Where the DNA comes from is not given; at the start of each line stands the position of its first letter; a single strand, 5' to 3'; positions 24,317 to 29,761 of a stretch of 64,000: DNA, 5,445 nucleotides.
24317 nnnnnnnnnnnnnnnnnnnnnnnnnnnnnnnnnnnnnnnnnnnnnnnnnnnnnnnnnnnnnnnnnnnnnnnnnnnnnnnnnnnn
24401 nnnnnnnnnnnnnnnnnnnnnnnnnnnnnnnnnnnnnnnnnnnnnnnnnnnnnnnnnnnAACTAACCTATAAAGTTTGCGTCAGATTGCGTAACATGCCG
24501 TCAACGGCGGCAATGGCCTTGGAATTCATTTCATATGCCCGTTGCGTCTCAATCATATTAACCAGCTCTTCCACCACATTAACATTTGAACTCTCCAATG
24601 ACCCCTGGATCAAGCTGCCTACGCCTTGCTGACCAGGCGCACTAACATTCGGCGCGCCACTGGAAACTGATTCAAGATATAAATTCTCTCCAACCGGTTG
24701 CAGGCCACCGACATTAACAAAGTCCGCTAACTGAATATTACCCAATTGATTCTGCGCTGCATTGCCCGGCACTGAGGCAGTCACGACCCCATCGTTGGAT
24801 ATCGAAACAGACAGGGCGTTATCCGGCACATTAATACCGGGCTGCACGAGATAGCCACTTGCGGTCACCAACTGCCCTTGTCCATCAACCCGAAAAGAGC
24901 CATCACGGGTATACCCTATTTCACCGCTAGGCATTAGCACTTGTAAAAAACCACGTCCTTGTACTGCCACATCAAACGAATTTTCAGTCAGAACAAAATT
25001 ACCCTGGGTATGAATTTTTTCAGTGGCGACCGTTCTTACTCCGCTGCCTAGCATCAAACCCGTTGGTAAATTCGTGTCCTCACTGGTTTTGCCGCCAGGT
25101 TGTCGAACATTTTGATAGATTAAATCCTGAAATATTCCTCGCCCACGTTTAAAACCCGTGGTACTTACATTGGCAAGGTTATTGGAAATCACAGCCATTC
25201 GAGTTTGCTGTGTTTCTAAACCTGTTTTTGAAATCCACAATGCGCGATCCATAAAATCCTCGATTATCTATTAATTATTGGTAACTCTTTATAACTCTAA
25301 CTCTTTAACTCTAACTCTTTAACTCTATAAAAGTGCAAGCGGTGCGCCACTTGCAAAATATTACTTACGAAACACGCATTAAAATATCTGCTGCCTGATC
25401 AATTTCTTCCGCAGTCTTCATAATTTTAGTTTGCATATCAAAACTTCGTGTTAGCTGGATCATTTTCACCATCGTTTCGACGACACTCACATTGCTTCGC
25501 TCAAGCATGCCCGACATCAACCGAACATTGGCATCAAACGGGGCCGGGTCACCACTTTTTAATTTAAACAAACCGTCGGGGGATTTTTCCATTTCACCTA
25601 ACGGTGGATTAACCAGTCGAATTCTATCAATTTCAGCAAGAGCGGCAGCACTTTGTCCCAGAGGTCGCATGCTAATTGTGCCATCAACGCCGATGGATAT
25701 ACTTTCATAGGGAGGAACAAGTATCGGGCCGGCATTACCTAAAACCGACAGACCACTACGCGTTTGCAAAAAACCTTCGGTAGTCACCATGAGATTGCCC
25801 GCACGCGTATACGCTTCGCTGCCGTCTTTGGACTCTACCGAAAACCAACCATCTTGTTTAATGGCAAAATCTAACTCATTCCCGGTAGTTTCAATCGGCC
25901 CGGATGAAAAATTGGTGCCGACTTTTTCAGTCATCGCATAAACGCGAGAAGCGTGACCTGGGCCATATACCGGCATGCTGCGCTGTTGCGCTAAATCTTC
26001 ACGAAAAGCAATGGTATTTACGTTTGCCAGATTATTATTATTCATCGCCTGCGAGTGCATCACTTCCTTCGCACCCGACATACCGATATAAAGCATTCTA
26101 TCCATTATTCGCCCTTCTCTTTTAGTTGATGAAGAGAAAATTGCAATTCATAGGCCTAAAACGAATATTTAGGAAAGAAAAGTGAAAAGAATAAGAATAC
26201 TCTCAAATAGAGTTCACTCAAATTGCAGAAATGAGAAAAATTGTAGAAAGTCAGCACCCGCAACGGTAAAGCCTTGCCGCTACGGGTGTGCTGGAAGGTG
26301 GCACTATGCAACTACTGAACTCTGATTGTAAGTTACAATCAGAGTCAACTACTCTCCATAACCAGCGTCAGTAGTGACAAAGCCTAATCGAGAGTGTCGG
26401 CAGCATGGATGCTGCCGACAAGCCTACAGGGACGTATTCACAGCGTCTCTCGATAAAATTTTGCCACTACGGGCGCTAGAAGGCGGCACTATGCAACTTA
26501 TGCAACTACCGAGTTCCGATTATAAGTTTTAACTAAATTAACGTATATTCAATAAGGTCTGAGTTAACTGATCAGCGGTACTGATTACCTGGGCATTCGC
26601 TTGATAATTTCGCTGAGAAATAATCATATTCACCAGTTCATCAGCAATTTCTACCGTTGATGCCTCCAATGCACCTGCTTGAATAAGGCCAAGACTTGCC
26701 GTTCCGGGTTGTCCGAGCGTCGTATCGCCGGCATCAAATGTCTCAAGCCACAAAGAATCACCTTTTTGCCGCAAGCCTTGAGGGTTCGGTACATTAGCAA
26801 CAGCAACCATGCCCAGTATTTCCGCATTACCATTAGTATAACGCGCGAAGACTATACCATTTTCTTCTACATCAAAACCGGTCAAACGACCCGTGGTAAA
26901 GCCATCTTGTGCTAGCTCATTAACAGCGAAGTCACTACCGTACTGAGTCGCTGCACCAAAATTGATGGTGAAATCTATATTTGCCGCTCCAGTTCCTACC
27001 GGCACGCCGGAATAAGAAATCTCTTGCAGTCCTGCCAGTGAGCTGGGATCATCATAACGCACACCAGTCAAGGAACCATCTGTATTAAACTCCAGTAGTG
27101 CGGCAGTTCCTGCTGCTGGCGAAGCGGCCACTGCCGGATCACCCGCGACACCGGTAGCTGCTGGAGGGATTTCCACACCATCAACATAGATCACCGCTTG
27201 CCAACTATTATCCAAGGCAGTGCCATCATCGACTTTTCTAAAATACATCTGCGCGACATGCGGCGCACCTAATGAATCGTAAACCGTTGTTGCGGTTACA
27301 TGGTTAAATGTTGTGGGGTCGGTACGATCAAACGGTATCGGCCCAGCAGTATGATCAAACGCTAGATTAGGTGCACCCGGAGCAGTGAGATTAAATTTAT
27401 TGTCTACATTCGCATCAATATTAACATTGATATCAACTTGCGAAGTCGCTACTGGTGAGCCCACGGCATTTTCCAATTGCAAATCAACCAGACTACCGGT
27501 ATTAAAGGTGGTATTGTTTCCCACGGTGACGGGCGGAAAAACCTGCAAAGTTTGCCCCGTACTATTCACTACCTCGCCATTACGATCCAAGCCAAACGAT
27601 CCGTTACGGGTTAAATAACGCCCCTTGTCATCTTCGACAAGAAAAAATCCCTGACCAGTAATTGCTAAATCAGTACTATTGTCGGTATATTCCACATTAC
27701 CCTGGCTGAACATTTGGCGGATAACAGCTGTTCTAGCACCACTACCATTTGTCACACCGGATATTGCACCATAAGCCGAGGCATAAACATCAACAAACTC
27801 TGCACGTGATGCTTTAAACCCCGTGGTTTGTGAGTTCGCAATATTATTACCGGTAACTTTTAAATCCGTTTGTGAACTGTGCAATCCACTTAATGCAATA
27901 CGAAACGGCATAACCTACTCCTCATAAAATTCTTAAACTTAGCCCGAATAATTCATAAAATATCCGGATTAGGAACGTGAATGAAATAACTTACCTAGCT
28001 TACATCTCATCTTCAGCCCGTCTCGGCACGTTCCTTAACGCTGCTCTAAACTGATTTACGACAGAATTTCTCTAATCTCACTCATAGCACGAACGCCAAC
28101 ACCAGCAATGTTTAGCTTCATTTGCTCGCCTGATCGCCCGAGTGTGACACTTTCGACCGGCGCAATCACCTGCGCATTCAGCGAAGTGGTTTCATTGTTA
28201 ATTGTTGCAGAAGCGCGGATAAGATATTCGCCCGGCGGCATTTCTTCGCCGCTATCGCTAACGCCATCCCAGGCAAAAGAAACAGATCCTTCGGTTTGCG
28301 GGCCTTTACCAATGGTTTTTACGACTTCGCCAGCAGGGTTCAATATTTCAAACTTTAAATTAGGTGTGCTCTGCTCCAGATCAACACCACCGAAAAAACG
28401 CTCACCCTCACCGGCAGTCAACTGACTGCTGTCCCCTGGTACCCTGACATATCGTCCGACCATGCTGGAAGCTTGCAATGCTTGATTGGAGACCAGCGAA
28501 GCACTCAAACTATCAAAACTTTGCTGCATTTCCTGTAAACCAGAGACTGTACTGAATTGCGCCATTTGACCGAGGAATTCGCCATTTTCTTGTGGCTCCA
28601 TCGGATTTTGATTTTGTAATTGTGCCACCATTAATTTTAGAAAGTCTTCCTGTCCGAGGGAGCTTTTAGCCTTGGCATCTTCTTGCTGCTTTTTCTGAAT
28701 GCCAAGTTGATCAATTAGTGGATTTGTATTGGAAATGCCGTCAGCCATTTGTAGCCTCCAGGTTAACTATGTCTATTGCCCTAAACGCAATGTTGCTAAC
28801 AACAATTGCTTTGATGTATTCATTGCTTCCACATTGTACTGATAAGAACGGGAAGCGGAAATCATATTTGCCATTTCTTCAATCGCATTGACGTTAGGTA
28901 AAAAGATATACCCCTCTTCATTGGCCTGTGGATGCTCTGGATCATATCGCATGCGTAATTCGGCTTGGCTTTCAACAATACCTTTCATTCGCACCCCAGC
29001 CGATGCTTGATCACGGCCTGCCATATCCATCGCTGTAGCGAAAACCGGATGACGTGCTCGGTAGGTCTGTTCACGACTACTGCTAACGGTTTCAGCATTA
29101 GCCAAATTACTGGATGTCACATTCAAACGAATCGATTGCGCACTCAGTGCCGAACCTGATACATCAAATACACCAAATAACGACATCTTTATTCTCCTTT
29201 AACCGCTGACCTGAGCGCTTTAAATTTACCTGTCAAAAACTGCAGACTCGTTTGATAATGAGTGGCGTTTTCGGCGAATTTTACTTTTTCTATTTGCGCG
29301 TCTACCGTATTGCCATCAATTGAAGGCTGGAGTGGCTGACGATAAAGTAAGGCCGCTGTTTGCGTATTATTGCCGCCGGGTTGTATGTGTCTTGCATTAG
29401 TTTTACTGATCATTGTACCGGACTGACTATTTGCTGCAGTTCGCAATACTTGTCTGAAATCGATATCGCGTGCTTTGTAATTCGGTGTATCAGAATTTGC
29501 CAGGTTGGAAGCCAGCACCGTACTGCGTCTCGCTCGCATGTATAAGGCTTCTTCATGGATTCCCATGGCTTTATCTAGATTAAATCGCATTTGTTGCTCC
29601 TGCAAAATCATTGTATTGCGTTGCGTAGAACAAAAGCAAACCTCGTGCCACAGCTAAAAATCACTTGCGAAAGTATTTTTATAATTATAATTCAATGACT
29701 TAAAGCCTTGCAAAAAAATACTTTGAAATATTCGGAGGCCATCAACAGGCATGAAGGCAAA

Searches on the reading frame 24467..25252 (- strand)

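Call 18: search_protein_families(library=pfam, proteins=[window:24467-25252:-], max_evalue=0.00001)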
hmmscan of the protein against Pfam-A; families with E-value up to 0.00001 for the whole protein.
window:24467-25252:- (261 aa): 3 families
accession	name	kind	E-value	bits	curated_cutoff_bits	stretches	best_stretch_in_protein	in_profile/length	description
PF22692.1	LlgE_F_G_D1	-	1.5e-27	96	27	1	96-159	1-64/64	Flagellar hook protein FlgE/F/G D1 domain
PF06429.18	Flg_bbr_C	-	4.6e-21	74.5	23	1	216-259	2-45/46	Flagellar basal body rod FlgEFG protein C-terminal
PF00460.25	Flg_bb_rod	-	1.9e-10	40.9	20.7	1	10-35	6-31/31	Flagella basal body rod protein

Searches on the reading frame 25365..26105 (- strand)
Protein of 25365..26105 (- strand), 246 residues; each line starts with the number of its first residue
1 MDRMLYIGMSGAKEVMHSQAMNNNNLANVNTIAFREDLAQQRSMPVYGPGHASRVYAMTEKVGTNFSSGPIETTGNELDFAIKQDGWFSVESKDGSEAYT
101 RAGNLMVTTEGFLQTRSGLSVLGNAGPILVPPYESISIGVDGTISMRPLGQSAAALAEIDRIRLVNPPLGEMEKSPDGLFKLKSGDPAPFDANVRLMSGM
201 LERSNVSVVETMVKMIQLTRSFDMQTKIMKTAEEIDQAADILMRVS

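Call 18: search_protein_families(library=pfam, proteins=[window:25365-26105:-], max_evalue=0.00001)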
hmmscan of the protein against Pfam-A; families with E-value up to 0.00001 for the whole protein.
window:25365-26105:- (246 aa): 2 families
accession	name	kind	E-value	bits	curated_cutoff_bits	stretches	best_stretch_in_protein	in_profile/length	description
PF06429.18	Flg_bbr_C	-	4.4e-17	61.8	23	1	197-239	1-43/46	Flagellar basal body rod FlgEFG protein C-terminal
PF22692.1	LlgE_F_G_D1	-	2.9e-13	50.2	27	1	81-145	1-63/64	Flagellar hook protein FlgE/F/G D1 domain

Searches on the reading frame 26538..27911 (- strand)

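Call 108: search_protein_families(library=pfam, proteins=[window:26538-27911:-], max_evalue=0.00001)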
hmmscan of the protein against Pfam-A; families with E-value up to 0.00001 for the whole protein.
window:26538-27911:- (457 aa): 4 families
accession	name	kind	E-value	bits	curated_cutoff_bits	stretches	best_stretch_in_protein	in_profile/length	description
PF07559.19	FlgE_D2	-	3.4e-32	112.3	22.7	1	189-338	7-142/142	Flagellar basal body protein FlaE D2 domain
PF06429.18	Flg_bbr_C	-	9e-16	57.6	23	1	411-456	1-46/46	Flagellar basal body rod FlgEFG protein C-terminal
PF22692.1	LlgE_F_G_D1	-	1.4e-11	44.8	27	1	83-135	1-52/64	Flagellar hook protein FlgE/F/G D1 domain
PF00460.25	Flg_bb_rod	-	1.9e-07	31.3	20.7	1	3-33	1-31/31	Flagella basal body rod protein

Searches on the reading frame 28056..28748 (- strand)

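Call 108: search_protein_families(library=pfam, proteins=[window:28056-28748:-], max_evalue=0.00001)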
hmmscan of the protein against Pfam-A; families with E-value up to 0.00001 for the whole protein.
window:28056-28748:- (230 aa): 3 families
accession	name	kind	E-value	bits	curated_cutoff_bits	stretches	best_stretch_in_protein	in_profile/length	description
PF03963.19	FlgD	-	4.2e-20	72.2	27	1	15-80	10-75/75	Flagellar hook capping protein - N-terminal region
PF13860.13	FlgD_ig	-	1.9e-17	63.4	27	1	109-182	3-76/79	FlgD Ig-like domain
PF13861.12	FLgD_tudor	-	2.3e-12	47.3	26.9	1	88-225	1-57/58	FlgD Tudor-like domain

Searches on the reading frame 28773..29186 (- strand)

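Call 108: search_protein_families(library=pfam, proteins=[window:28773-29186:-], max_evalue=0.00001)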
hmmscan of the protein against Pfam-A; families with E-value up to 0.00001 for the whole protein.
window:28773-29186:- (137 aa): 2 families
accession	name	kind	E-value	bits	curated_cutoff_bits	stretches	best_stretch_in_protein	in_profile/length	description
PF06429.18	Flg_bbr_C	-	6.5e-13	48.4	23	1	92-135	3-46/46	Flagellar basal body rod FlgEFG protein C-terminal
PF00460.25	Flg_bb_rod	-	1.1e-09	38.5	20.7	1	8-34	2-28/31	Flagella basal body rod protein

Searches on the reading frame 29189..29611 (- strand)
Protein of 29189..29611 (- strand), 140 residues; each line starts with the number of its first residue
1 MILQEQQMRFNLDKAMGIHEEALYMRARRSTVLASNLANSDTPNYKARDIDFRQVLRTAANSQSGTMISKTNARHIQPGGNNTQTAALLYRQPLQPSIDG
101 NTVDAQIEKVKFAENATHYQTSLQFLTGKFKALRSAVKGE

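Call 108: search_protein_families(library=pfam, proteins=[window:29189-29611:-], max_evalue=0.00001)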
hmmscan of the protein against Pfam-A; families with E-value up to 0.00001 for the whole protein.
window:29189-29611:- (140 aa): 1 family
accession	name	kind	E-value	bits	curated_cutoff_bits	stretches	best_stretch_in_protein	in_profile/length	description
PF00460.25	Flg_bb_rod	-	3.5e-06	27.3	20.7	1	18-46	3-31/31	Flagella basal body rod protein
